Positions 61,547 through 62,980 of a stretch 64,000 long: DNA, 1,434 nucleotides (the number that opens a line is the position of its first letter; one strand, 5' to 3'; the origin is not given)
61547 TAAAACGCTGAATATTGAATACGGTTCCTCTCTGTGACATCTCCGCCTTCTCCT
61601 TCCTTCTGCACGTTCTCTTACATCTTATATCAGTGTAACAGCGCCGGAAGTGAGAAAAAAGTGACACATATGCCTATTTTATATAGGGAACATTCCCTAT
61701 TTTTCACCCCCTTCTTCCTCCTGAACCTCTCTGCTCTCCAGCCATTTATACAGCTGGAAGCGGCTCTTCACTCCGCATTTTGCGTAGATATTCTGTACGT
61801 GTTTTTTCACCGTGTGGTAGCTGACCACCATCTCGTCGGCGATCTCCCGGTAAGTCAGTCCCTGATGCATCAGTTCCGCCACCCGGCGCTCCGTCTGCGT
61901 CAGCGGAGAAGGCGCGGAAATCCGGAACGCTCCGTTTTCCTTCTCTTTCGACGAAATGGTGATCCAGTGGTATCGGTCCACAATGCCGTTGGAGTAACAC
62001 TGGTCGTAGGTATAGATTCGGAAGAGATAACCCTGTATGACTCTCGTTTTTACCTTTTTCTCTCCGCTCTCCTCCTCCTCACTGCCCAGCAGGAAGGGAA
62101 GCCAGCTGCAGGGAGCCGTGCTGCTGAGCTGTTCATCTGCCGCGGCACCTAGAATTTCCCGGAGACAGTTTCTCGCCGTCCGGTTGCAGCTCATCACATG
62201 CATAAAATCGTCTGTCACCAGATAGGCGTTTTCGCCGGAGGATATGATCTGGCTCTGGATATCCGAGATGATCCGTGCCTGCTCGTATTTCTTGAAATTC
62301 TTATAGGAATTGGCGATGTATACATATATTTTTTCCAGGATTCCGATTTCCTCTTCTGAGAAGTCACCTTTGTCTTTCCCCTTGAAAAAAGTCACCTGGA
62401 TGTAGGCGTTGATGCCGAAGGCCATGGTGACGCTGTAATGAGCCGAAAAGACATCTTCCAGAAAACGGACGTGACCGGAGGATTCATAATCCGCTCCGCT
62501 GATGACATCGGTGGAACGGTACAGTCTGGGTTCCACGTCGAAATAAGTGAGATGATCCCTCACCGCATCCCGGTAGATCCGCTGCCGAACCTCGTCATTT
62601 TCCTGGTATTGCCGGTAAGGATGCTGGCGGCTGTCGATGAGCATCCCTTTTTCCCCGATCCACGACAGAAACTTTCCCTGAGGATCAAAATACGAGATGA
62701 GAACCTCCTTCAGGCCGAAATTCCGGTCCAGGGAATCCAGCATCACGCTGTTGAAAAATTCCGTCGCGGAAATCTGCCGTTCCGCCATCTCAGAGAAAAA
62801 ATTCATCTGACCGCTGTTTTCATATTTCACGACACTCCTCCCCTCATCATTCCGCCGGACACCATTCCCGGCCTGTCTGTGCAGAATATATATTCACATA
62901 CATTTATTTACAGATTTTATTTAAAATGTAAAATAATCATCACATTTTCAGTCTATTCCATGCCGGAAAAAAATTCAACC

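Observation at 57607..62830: Orphan glycyl-radical enzyme cassette: LuxR regulator - activase - GRE (Cys-x-Glu type) - small acidic protein, with no microcompartment or pathway genes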

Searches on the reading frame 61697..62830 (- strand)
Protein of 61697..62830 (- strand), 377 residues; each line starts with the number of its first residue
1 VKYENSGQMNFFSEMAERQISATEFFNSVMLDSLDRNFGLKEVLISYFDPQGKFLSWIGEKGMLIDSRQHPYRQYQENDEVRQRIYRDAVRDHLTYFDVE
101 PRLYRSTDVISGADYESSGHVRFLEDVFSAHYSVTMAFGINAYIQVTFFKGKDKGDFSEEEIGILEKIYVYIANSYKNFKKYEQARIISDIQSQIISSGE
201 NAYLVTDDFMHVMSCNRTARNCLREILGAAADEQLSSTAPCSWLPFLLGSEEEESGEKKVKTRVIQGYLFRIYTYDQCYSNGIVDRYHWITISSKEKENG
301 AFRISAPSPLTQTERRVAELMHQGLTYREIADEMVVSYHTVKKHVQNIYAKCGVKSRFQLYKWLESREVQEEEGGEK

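Call 4: search_protein_families(library=pfam, proteins=[window:61697-62830:-], max_evalue=0.01)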
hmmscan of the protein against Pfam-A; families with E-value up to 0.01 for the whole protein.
window:61697-62830:- (377 aa): 6 families
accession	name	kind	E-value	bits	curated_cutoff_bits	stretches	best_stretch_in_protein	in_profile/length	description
PF00196.25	GerE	-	4.3e-14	52.3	23.5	1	309-363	2-56/57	Bacterial regulatory proteins, luxR family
PF08281.18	Sigma70_r4_2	-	0.00013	22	25.7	1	323-352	25-54/54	Sigma-70, region 4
PF13384.12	HTH_23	-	0.0019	18.4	24.6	1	315-345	8-38/50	Homeodomain-like domain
PF13518.12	HTH_28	-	0.0044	17.5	25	0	316-346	4-34/52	Helix-turn-helix domain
PF13936.12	HTH_38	-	0.0047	17.1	27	0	310-345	5-41/44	Helix-turn-helix domain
PF07638.17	Sigma70_ECF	-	0.0098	16.2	21.1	0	314-354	141-181/185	ECF sigma factor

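Call 5: search_protein_families(library=ncbifam, proteins=[window:61697-62830:-], max_evalue=0.01)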
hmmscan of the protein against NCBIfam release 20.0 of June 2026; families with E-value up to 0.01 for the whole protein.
window:61697-62830:- (377 aa): 24 families
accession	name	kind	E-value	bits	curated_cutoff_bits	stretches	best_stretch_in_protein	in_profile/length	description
NF052366.1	photon_PedR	equivalog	3.6e-09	36.7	120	1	310-363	3-56/74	photosynthetic electron transport-dependent transcriptional regulator PedR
NF038181.1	reg_ATPase_IniR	equivalog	3.8e-09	35.4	750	1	301-361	758-818/827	isoniazid response ATPase/transcriptional regulator IniR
NF003420.0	PRK04841.1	equivalog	4.1e-09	35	537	1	308-358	837-887/903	HTH-type transcriptional regulator MalT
NF007505.1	PRK10100.1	equivalog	2.7e-08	33.8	250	1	272-365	113-200/204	biofilm master transcriptional regulator CsgD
TIGR02937.1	sigma70-ECF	superfamily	2.2e-07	30.7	42.9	1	15-352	21-161/165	sigma-70 family RNA polymerase sigma factor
NF041232.1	BagY_FevT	exception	4.2e-07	29.2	700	1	310-361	297-348/367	LuxR family transcriptional regulator BagY/FevT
NF007685.0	PRK10360.1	equivalog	6.6e-07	29.3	258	1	308-360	136-188/196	response regulator transcription factor UhpA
NF007935.0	PRK10651.1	equivalog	6.8e-07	28.7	250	1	308-367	154-213/216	two-component system response regulator NarL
NF047785.1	respo_reg_MadR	equivalog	1.2e-06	28.1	300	1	306-358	145-197/209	MadR family response regulator transcription factor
NF007403.0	PRK09935.1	equivalog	1.7e-06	27.8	271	1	306-367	146-207/210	fimbria biosynthesis transcriptional regulator FimZ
NF041830.1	RR_TF_ErdR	exception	6.4e-06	26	390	1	308-360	149-201/213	response regulator transcription factor ErdR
NF011896.0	PRK15369.1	equivalog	8.7e-06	25.5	242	1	307-364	147-204/211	two component system response regulator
TIGR03020.2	EpsA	equivalog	1.3e-05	25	170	1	307-359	188-240/247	XrtB/PEP-CTERM-associated transcriptional regulator EpsA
NF040749.1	tetrathio_RR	equivalog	1.4e-05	24.9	290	1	309-362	133-186/191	tetrathionate respiration response regulator TtrR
NF052445.1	RespRegMctR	equivalog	1.4e-05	24.6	300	1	307-363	142-198/205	two-component system response regulator MctR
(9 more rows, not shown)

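Call 30: find_homologous_proteins(query=window:61697-62830:-, max_evalue=0.00001)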
Query window:61697-62830:- (377 aa): 386 proteins with E <= 0.00001 among 2191 candidates; the best 120 are listed.
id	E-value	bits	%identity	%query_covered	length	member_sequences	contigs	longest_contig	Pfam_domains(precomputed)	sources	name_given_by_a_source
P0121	3.7e-251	851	99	100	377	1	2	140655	PF00196.26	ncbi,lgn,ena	-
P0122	7.9e-250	846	99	100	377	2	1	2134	PF00196.26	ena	-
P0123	5.2e-249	843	99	100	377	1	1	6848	PF00196.26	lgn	-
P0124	3.7e-240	814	96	100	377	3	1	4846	PF00196.26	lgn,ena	-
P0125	3.1e-229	778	92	100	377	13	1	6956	PF00196.26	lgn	-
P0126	6.7e-178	610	72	98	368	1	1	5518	PF00196.26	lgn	-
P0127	4.2e-176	604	71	98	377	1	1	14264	PF00196.26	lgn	-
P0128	2.3e-175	601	72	98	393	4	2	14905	PF00196.26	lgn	-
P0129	5.4e-174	597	70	98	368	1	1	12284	PF00196.26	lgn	-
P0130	1.2e-173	596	71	98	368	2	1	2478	PF00196.26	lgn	-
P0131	2.7e-173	594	70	98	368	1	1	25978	PF00196.26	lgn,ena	-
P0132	5.4e-173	593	69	97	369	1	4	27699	PF00196.26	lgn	-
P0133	2.8e-172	591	70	98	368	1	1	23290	PF00196.26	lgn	-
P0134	1.7e-170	585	70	98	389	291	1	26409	PF00196.26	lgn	-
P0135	4.0e-170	584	69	98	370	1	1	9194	PF00196.26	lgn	-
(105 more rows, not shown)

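Call 31: find_encoding_contigs(protein=P0121, flank=10000, max_places=4)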
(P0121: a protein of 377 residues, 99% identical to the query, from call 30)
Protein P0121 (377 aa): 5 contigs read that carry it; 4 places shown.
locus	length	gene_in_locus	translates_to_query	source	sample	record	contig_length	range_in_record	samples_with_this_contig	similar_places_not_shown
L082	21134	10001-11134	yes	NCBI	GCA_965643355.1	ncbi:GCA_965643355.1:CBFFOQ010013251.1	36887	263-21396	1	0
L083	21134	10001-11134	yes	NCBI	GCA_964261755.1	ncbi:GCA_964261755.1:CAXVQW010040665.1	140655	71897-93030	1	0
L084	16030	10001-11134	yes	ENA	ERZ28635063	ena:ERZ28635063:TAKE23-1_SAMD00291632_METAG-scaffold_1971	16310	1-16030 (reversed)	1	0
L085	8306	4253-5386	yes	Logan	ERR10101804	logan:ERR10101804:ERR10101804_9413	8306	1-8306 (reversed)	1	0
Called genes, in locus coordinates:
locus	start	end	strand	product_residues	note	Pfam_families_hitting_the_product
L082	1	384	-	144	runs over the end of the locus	PF02800:Gp_dh_C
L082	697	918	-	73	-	PF17929:TetR_C_34 (weak)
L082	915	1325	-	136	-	PF00440:TetR_N (weak), PF17929:TetR_C_34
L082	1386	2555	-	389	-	PF00465:Fe-ADH, PF13685:Fe-ADH_2, PF25137:ADH_Fe_C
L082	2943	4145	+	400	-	PF00395:SLH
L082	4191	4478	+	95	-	-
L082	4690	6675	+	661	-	PF00753:Lactamase_B, PF12706:Lactamase_B_2 (weak), PF14863:Alkyl_sulf_dimr, PF14864:Alkyl_sulf_C, PF02036:SCP2 (faint)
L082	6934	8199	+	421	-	PF00654:Voltage_CLC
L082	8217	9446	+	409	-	-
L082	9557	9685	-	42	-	-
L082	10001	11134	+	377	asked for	PF00196:GerE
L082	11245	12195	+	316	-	PF13353:Fer4_12 (weak), PF04055:Radical_SAM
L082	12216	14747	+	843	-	PF02901:PFL-like, PF01228:Gly_radical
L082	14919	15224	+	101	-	-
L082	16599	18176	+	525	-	PF01276:OKR_DC_1, PF00155:Aminotran_1_2 (weak), PF03711:OKR_DC_1_C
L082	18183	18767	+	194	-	PF00265:TK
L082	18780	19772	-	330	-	PF04055:Radical_SAM, PF16199:Radical_SAM_C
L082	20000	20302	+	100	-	PF02677:QueH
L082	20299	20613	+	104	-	PF02677:QueH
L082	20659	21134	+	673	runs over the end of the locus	PF17764:PriA_3primeBD, PF00270:DEAD, PF04851:ResIII, PF18319:Zn_ribbon_PriA, PF00271:Helicase_C, PF18074:PriA_C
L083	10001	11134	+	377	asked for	PF00196:GerE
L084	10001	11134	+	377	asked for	PF00196:GerE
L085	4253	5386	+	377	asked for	PF00196:GerE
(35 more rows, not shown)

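Call 44: predict_structure(alignment_id=A1)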
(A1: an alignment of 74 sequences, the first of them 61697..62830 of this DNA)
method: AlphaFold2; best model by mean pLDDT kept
length: 377 residues; sequences in the alignment: 74
mean_pLDDT: 80.0   pTM: 0.67
mean pLDDT of the five models: 80.0, 79.6, 79.3, 78.6, 77.8
residues with pLDDT >= 90: 124; 70-90: 172; 50-70: 46; < 50: 35
segments of 3 or more residues with pLDDT < 50: 1-5, 16-20, 252-258, 297-305, 369-377
pLDDT, mean of each block of 10 residues (from residue 1): 47 50 62 77 90 91 91 93 96 89 96 91 94 94 94 95 92 85 84 76 85 90 86 83 77 46 79 84 86 63 58 86 69 85 90 74 62 38
secondary structure, 60 per line:
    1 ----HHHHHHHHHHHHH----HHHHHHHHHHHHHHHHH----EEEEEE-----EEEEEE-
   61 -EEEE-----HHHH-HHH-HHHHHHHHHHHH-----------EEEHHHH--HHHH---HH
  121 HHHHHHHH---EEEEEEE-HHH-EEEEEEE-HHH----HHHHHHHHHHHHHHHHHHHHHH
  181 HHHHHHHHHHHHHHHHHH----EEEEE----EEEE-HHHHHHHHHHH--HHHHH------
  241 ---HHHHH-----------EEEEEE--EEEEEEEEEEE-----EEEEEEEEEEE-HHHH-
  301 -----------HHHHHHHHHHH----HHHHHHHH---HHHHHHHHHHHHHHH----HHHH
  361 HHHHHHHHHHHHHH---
elements in order: H5-17 H22-38 E43-48 E54-59 E62-65 H71-74 H80-91 E103-105 H106-109 H112-115 H119-128 E132-138 E144-150 H159-198 E203-207 E212-215 H217-227 H230-234 H244-248 E260-265 E268-278 E284-294 H296-299 H312-322 H327-334 H338-352 H357-374

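Call 46: fold_search(model_id=the predicted structure, library=pdb)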
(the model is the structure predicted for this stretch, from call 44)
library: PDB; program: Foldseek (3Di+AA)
matches with E <= 10: 1041; with E <= 0.001: 45
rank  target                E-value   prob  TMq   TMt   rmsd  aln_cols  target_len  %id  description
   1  9a5d_A                5.2e-07  0.99  0.19  0.13  53.0       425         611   10  Integrative model of WALK-YYCH by crosslinking MS and deep learning (released 2024-09-18)
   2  3clo_C                2.0e-05  1.00  0.16  0.23  18.7       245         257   15  Crystal structure of putative transcriptional regulator containing a LuxR DNA binding domain (NP_811094.1) from Bacter (released 2008-04-01)
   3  6ide_A                3.4e-05  1.00  0.17  0.26  14.4       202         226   15  Crystal structure of the Vibrio cholera VqmA-Ligand-DNA complex provides molecular mechanisms for drug design (released 2019-01-16)
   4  7dwm_A                4.0e-05  1.00  0.21  0.33  14.4       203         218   16  Crystal structure of the phage VqmA-DPO complex (released 2021-05-05)
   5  6ugl_B                6.1e-05  1.00  0.17  0.27  14.1       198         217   15  Vibrio cholerae quorum-sensing receptor VqmA bound to its autoinducer ligand DPO (released 2020-01-29)
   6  4gw9_D                6.8e-05  1.00  0.29  0.20  11.6       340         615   10  Structure of a bacteriophytochrome and light-stimulated protomer swapping with a gene repressor (released 2012-09-26)
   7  6ide_B                7.3e-05  1.00  0.17  0.26  13.9       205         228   15  Crystal structure of the Vibrio cholera VqmA-Ligand-DNA complex provides molecular mechanisms for drug design (released 2019-01-16)
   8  4hh2_A                7.7e-05  0.94  0.17  0.17  24.2       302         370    8  Structure of PpsR without the HTH motif from Rb. sphaeroides (released 2013-06-05)
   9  7r3i_B                8.2e-05  1.00  0.16  0.25  21.0       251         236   13  PROSS optimitzed variant of RhlR (61 mutations) in complex with the synthetic antagonist mBTL (released 2022-12-14)
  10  8u62_A                8.6e-05  0.99  0.31  0.25  19.4       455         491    8  Cryo-EM structure of PsBphP in Pfr state, Dimer of Dimers FL (released 2024-08-21)
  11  7r3i_A                1.2e-04  1.00  0.16  0.25  19.2       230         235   12  PROSS optimitzed variant of RhlR (61 mutations) in complex with the synthetic antagonist mBTL (released 2022-12-14)
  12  5akp_A                1.2e-04  1.00  0.29  0.20  12.7       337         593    8  Crystal structure of the dark-adapted full-length bacteriophytochrome XccBphP from Xanthomonas campestris bound to BV  (released 2016-05-04)
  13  6ugl_A                1.5e-04  1.00  0.18  0.28  13.0       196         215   15  Vibrio cholerae quorum-sensing receptor VqmA bound to its autoinducer ligand DPO (released 2020-01-29)
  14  3clo_A                1.5e-04  1.00  0.16  0.23  18.6       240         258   15  Crystal structure of putative transcriptional regulator containing a LuxR DNA binding domain (NP_811094.1) from Bacter (released 2008-04-01)
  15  6kju_A                1.6e-04  1.00  0.18  0.28  13.8       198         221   16  Huge conformation shift of Vibrio cholerae VqmA dimer in the absence of target DNA provides insight into DNA-binding m (released 2019-11-13)
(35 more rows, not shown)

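Call 76: search_protein_families(library=pfam, proteins=[L082:8217-9446:+, L082:1386-2555:-], max_evalue=0.001)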
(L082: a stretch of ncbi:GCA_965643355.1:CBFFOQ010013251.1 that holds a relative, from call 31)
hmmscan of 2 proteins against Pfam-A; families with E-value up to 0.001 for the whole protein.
L082:8217-9446:+ (409 aa): 0 families

L082:1386-2555:- (389 aa): 3 families
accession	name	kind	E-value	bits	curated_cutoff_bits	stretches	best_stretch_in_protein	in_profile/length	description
PF00465.25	Fe-ADH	-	2.6e-45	154.5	31.3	1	10-182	1-168/168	Iron-containing alcohol dehydrogenase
PF25137.1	ADH_Fe_C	-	2.1e-24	86.8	27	1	194-388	2-193/194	Fe-containing alcohol dehydrogenase family, C-terminal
PF13685.12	Fe-ADH_2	-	6e-08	33.3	28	1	20-114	7-99/149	Iron-containing alcohol dehydrogenase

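Call 79: search_dna_similar(query=window:61697-62830:-, collection=plasmids, mode=protein, max_rows=8, max_evalue=1e-20)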
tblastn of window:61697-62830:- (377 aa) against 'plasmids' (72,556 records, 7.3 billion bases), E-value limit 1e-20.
Records with a match: 2; places in all: 2; records where one place covers at least 80% of the query: 2.
Best place of each record, by identity: <60% 2.
By first word of the organism name: Enterococcus 2.
By predicted mobility (MOB-suite, as given by PLSDB): non-mobilizable 2.
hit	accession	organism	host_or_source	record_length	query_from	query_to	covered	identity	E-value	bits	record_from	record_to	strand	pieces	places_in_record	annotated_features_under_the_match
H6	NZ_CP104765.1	Enterococcus raffinosus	Homo sapiens,urine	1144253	1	368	98%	57.1%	9e-136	434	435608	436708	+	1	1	record has no annotation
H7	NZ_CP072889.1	Enterococcus raffinosus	stream/river surface water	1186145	1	368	98%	57.1%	9e-136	434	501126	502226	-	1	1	record has no annotation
